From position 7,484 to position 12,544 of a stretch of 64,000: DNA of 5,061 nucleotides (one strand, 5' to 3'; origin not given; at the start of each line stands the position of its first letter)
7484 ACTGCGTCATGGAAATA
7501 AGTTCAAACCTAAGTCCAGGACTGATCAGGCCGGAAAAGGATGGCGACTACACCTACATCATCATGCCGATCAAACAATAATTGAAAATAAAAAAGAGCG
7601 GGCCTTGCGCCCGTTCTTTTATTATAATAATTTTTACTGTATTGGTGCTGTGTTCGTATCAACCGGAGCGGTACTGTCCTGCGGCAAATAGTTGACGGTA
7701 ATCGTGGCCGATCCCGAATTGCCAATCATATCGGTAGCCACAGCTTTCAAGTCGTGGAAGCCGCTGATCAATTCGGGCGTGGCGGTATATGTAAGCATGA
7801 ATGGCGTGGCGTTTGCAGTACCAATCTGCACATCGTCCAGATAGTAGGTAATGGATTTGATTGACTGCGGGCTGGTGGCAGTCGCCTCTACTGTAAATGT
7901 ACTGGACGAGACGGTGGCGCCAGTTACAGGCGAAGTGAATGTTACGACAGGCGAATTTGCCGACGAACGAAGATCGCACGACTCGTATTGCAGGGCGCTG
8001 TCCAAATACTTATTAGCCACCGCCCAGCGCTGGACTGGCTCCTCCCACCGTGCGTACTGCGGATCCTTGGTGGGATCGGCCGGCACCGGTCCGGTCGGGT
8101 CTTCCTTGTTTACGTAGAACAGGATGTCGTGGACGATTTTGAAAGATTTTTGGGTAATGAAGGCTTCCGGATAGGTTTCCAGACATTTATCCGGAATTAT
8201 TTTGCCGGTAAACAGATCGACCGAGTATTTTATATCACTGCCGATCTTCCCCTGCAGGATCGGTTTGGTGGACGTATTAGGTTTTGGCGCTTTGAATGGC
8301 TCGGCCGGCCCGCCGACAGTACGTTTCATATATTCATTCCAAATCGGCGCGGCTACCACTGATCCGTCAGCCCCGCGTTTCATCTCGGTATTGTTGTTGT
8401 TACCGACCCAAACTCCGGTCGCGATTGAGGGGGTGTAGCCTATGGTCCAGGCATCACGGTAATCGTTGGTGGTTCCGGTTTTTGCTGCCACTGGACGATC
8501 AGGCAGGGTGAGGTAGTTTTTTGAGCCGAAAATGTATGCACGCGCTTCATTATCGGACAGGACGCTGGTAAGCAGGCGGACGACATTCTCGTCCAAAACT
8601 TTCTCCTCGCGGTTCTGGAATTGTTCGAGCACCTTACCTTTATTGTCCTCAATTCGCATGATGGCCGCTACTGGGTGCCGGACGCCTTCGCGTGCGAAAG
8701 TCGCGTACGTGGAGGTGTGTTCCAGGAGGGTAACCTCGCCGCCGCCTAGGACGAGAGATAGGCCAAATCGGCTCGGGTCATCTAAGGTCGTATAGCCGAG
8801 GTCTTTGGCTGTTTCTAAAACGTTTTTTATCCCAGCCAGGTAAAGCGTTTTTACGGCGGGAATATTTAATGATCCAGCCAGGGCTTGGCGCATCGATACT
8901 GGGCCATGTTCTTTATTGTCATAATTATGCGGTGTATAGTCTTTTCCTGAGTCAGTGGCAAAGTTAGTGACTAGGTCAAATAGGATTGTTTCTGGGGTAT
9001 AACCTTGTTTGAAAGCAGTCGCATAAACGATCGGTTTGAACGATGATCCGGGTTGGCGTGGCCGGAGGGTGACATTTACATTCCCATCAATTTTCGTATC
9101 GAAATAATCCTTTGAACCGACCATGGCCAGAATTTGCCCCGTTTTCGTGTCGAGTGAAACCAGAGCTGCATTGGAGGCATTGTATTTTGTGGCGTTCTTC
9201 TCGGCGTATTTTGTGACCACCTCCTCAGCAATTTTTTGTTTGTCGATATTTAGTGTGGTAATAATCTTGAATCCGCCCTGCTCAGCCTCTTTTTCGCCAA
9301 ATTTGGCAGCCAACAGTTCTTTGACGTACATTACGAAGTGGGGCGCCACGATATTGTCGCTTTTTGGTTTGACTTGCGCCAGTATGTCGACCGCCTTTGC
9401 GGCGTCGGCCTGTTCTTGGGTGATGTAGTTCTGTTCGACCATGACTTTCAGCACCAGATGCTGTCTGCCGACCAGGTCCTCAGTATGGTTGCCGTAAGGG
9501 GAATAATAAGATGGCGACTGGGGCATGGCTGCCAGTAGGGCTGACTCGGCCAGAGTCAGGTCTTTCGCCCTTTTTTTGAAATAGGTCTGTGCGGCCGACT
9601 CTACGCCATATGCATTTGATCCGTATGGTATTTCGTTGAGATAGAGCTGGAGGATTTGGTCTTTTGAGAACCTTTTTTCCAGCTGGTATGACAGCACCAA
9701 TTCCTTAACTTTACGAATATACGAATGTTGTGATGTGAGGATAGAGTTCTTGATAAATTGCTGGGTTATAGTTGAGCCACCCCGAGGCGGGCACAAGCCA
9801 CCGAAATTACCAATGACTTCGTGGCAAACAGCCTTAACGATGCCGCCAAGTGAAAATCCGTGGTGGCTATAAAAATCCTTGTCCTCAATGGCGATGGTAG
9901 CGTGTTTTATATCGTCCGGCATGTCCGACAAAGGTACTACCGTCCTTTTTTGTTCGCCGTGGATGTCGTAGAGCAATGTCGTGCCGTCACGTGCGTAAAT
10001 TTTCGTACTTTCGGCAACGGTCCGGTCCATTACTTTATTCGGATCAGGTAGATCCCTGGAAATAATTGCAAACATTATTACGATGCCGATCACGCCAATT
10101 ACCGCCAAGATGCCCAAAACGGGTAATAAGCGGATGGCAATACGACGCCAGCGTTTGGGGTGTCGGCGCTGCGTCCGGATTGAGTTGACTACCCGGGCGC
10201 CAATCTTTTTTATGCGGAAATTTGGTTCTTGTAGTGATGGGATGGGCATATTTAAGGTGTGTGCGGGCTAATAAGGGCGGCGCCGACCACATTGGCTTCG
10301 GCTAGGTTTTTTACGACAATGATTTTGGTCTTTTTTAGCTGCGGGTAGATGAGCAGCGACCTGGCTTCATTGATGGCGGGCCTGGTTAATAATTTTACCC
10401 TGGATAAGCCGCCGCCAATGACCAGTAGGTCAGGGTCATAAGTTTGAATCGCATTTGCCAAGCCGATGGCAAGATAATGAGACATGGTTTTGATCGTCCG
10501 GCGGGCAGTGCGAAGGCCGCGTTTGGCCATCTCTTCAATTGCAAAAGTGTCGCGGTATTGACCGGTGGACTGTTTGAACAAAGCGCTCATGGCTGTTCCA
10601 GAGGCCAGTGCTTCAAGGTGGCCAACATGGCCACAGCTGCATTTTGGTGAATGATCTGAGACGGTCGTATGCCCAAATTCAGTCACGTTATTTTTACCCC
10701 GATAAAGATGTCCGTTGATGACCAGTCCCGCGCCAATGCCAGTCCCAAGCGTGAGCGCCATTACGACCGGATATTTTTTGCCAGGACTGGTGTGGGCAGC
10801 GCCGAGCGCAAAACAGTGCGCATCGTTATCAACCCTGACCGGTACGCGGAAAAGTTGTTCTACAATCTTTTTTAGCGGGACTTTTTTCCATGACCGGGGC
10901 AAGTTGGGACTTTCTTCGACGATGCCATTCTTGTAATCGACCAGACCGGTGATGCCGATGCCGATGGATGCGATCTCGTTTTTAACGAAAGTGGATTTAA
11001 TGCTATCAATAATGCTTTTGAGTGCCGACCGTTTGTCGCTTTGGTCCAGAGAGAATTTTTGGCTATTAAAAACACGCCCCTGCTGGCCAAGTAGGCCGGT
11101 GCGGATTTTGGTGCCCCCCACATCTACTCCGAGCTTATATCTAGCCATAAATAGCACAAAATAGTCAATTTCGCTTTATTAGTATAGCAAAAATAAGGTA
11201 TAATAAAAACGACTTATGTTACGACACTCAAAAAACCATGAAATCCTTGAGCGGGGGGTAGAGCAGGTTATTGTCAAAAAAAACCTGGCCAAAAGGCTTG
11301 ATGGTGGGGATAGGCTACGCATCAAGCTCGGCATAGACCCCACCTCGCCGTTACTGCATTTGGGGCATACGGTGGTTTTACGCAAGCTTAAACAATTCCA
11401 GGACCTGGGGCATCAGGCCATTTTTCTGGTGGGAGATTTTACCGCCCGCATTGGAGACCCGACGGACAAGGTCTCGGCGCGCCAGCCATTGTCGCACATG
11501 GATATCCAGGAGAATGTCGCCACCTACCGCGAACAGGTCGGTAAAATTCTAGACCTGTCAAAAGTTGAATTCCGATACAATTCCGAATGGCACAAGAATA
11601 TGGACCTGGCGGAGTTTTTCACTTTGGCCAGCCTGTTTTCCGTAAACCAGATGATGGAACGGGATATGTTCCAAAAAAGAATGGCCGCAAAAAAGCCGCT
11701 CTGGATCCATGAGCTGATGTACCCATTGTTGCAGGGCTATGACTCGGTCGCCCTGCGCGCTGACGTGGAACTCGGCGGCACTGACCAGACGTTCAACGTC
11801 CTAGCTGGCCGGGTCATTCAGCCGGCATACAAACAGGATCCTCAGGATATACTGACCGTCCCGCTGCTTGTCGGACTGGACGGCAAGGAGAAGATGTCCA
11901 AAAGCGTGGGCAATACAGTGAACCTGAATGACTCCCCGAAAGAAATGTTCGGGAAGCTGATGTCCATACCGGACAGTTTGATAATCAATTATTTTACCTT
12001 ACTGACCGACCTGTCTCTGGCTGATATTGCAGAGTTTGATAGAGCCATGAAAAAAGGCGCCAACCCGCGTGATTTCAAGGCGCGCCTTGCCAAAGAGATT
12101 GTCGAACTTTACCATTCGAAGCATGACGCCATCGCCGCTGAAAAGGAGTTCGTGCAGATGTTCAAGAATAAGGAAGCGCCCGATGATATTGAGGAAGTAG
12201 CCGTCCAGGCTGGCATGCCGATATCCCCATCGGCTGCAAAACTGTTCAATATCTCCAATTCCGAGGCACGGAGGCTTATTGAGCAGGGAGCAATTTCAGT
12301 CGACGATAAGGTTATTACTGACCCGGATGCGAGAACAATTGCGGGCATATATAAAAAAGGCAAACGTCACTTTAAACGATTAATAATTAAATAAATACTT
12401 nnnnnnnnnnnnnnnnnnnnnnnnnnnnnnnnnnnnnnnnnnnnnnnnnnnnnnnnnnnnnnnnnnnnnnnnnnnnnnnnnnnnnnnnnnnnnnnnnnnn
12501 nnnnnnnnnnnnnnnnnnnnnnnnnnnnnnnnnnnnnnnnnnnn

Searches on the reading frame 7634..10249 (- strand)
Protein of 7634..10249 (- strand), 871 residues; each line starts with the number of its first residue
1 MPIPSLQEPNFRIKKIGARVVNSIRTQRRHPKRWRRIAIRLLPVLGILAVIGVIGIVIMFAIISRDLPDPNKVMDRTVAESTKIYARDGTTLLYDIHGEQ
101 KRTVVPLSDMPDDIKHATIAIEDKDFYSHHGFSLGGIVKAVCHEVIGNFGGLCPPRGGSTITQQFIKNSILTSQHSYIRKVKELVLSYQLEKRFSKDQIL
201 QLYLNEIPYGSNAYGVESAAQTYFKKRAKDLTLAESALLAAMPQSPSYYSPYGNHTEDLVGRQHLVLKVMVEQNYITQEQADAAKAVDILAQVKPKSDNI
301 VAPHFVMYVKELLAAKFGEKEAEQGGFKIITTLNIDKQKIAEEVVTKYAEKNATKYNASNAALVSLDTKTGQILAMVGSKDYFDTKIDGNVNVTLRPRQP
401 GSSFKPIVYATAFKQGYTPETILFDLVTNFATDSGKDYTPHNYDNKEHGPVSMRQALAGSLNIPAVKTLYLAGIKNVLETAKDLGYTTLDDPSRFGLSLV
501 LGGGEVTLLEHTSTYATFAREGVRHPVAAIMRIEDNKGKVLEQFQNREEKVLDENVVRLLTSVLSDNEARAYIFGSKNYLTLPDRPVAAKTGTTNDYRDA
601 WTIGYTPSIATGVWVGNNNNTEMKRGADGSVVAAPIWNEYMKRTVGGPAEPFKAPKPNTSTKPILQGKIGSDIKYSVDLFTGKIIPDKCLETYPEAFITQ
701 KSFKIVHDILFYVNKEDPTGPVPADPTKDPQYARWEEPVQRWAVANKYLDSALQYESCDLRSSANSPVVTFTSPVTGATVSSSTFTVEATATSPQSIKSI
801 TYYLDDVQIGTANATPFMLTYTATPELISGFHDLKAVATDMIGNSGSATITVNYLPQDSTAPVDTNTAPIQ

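Call 43: search_protein_families(library=pfam, proteins=[window:7634-10249:-], max_evalue=0.001)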
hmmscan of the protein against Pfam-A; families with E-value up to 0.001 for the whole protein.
window:7634-10249:- (871 aa): 3 families
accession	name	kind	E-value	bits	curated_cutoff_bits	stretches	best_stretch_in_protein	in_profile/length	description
PF00912.28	Transgly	-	3e-59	199.9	27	1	93-270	5-177/178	Transglycosylase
PF00905.27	Transpeptidase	-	6.3e-27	95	22.1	1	363-642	3-299/299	Penicillin binding protein transpeptidase domain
PF17957.7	Big_7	-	5.8e-13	49.7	24.1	1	767-852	1-70/70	Bacterial Ig domain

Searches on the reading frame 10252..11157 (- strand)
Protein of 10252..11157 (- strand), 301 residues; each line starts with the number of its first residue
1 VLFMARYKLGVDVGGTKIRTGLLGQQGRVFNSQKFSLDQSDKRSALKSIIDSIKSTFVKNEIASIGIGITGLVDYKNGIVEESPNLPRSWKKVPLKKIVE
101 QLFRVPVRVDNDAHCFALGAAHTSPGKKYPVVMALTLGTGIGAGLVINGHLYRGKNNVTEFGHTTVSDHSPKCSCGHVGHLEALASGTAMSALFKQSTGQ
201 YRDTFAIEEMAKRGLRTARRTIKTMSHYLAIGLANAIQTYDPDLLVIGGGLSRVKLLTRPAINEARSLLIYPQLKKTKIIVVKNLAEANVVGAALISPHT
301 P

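Call 43: search_protein_families(library=pfam, proteins=[window:10252-11157:-], max_evalue=0.001)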
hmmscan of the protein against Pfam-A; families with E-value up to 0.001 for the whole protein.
window:10252-11157:- (301 aa): 1 family
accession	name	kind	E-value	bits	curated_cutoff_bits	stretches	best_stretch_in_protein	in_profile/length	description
PF00480.26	ROK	-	7.2e-60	203.4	22.9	1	9-296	2-290/294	ROK family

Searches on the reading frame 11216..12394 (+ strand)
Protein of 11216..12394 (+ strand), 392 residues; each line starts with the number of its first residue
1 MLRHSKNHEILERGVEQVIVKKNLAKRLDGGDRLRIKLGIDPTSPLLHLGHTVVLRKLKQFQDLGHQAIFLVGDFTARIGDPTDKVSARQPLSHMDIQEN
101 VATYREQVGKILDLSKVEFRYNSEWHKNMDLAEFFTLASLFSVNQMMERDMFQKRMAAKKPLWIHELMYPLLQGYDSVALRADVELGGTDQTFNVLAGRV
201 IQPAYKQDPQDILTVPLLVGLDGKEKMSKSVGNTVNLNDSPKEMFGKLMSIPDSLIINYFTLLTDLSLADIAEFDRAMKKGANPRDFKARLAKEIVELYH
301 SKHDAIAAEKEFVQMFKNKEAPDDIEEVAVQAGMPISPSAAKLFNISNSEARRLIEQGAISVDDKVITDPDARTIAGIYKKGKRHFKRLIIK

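Call 43: search_protein_families(library=pfam, proteins=[window:11216-12394:+], max_evalue=0.001)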
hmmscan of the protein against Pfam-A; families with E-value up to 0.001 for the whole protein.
window:11216-12394:+ (392 aa): 2 families
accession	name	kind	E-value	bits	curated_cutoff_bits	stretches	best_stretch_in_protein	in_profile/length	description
PF00579.31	tRNA-synt_1b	-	8.8e-79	265.3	21.1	1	32-317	4-292/292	tRNA synthetases class I (W and Y)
PF01479.30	S4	-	1.3e-06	28.5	22.8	1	341-371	9-39/48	S4 domain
